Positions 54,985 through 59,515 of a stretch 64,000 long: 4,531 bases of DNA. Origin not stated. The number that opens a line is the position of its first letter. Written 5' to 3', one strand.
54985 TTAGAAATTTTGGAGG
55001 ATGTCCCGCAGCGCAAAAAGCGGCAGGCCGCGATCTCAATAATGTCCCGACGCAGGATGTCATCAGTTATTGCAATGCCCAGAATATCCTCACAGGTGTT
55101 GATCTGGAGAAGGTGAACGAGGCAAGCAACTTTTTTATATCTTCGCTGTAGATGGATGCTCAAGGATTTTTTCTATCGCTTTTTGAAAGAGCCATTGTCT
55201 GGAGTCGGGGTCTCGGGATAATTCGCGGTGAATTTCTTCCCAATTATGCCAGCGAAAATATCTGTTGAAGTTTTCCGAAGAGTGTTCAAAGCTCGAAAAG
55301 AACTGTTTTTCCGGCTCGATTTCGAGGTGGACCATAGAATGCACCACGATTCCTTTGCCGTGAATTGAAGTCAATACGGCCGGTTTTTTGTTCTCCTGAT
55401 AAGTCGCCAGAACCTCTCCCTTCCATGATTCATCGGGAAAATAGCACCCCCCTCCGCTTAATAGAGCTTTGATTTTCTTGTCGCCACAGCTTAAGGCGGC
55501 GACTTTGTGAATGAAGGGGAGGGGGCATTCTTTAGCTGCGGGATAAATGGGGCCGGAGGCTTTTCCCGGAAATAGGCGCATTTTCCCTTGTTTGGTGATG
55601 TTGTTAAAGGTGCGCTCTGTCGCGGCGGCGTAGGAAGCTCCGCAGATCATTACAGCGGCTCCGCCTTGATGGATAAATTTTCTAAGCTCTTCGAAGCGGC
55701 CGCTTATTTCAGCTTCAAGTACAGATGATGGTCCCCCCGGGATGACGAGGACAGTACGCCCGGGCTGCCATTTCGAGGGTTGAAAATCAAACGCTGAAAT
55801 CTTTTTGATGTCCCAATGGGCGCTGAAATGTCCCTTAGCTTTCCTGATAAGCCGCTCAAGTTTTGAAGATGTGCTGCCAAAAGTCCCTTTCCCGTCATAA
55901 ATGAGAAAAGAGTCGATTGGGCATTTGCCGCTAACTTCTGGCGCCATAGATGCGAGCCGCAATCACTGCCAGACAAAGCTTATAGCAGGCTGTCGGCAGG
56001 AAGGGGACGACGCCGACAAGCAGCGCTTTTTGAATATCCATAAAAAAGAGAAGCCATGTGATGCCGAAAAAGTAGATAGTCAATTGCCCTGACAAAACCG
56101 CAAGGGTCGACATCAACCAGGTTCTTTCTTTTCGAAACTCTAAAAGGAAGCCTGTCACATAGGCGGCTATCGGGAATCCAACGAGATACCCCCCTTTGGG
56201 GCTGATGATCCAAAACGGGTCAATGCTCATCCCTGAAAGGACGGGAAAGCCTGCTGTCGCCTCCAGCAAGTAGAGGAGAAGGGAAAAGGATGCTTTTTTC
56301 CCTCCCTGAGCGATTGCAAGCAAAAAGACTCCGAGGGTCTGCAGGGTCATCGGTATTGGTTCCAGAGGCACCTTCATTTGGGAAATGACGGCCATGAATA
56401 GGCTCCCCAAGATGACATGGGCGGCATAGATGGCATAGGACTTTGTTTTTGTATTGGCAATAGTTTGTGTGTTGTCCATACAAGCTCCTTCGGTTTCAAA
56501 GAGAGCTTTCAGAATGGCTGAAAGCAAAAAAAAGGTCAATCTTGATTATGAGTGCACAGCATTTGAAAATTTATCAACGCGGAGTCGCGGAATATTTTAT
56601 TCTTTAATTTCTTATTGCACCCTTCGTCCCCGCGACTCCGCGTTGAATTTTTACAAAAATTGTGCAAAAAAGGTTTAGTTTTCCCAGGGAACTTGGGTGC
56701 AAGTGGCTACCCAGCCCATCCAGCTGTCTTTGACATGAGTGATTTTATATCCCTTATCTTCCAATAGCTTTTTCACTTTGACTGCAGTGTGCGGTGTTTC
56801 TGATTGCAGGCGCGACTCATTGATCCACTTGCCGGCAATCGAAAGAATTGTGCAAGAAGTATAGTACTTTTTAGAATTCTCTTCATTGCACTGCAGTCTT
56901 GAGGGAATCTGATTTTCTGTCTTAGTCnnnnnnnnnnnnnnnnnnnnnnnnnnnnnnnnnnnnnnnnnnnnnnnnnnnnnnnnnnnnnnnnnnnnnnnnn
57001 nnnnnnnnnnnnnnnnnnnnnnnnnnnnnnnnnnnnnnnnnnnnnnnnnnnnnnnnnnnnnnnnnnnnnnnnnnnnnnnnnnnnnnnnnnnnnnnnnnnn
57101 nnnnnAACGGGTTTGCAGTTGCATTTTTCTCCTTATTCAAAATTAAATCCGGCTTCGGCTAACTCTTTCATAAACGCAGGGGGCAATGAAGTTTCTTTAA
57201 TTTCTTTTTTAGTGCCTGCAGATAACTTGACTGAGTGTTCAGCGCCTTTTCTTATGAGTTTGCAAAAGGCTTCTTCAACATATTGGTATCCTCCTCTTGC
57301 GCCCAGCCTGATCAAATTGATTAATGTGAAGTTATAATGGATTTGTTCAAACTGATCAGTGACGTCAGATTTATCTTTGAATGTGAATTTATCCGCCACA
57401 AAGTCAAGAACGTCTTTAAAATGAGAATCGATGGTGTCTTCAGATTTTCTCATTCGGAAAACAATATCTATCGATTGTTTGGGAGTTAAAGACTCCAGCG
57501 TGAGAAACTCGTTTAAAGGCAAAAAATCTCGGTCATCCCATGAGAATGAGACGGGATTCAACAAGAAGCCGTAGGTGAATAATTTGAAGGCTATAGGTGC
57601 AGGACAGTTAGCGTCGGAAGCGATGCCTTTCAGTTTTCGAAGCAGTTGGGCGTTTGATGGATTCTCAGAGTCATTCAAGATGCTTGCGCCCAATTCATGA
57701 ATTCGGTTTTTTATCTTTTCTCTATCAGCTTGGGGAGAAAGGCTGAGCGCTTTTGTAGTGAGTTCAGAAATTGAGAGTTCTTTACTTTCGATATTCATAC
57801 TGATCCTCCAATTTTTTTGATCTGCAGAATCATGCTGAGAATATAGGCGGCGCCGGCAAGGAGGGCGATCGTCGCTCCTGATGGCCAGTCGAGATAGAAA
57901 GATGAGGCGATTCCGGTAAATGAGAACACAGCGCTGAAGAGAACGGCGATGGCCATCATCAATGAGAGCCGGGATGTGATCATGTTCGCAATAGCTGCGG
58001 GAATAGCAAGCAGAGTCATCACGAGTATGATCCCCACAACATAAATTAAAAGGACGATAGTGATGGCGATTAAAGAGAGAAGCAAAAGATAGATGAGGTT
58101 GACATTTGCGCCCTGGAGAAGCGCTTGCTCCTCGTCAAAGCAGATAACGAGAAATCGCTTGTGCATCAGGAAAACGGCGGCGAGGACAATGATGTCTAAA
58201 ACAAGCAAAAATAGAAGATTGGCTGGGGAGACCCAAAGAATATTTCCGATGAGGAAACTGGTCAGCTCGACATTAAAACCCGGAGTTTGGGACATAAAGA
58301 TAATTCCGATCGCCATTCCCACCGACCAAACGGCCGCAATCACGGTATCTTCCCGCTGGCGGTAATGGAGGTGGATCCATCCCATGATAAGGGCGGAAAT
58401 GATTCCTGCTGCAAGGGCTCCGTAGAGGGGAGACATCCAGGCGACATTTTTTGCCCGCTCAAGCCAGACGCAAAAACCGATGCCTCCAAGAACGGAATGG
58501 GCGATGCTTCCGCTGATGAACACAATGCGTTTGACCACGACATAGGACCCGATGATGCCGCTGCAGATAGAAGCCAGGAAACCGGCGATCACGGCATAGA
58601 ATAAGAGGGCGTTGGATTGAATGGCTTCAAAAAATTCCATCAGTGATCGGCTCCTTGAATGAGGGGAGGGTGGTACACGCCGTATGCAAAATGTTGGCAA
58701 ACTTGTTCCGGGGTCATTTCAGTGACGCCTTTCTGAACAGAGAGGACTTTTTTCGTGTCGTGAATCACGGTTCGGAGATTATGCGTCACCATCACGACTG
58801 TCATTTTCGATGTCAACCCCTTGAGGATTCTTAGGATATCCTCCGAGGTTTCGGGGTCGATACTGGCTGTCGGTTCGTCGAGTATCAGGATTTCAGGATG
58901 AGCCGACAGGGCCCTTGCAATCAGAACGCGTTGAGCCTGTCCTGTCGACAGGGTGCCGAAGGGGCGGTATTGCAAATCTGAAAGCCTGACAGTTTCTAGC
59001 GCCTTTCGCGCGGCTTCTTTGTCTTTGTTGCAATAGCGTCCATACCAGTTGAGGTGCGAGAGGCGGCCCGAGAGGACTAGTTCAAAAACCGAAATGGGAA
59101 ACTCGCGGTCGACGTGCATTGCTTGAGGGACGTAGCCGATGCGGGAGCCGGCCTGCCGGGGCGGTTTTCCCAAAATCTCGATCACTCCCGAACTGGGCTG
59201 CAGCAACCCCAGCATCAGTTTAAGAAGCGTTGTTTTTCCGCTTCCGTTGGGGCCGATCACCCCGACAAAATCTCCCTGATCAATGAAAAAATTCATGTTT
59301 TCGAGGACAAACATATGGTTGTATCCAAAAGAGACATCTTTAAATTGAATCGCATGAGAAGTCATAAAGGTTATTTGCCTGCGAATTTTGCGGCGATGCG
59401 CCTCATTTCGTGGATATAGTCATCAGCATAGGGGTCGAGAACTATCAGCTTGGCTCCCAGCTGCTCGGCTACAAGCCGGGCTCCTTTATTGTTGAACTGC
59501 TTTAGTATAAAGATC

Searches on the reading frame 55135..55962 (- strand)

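Call 38: search_protein_families(library=pfam, proteins=[window:55135-55962:-], max_evalue=0.001)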
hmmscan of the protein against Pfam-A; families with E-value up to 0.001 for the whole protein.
window:55135-55962:- (275 aa): 1 family
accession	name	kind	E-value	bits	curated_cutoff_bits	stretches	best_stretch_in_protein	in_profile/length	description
PF09825.15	BPL_N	-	1.1e-17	64.4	24.2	1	20-220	4-226/283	Biotin-protein ligase, N terminal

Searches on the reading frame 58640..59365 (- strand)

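Call 38: search_protein_families(library=pfam, proteins=[window:58640-59365:-], max_evalue=0.001)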
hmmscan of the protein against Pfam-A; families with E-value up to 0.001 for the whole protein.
window:58640-59365:- (241 aa): 4 families
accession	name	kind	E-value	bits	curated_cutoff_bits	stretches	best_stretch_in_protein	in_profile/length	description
PF00005.33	ABC_tran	-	1.7e-32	113.3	25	1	21-167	1-137/137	ABC transporter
PF13304.12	AAA_21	-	1.2e-13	52.2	27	2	127-197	226-300/304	AAA domain, putative AbiEii toxin, Type IV TA system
PF02463.25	SMC_N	-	6.9e-06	26.1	40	0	32-50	25-43/220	RecF/RecN/SMC N terminal domain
PF13401.12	AAA_22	-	0.00015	22.5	27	1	32-182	6-109/130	AAA domain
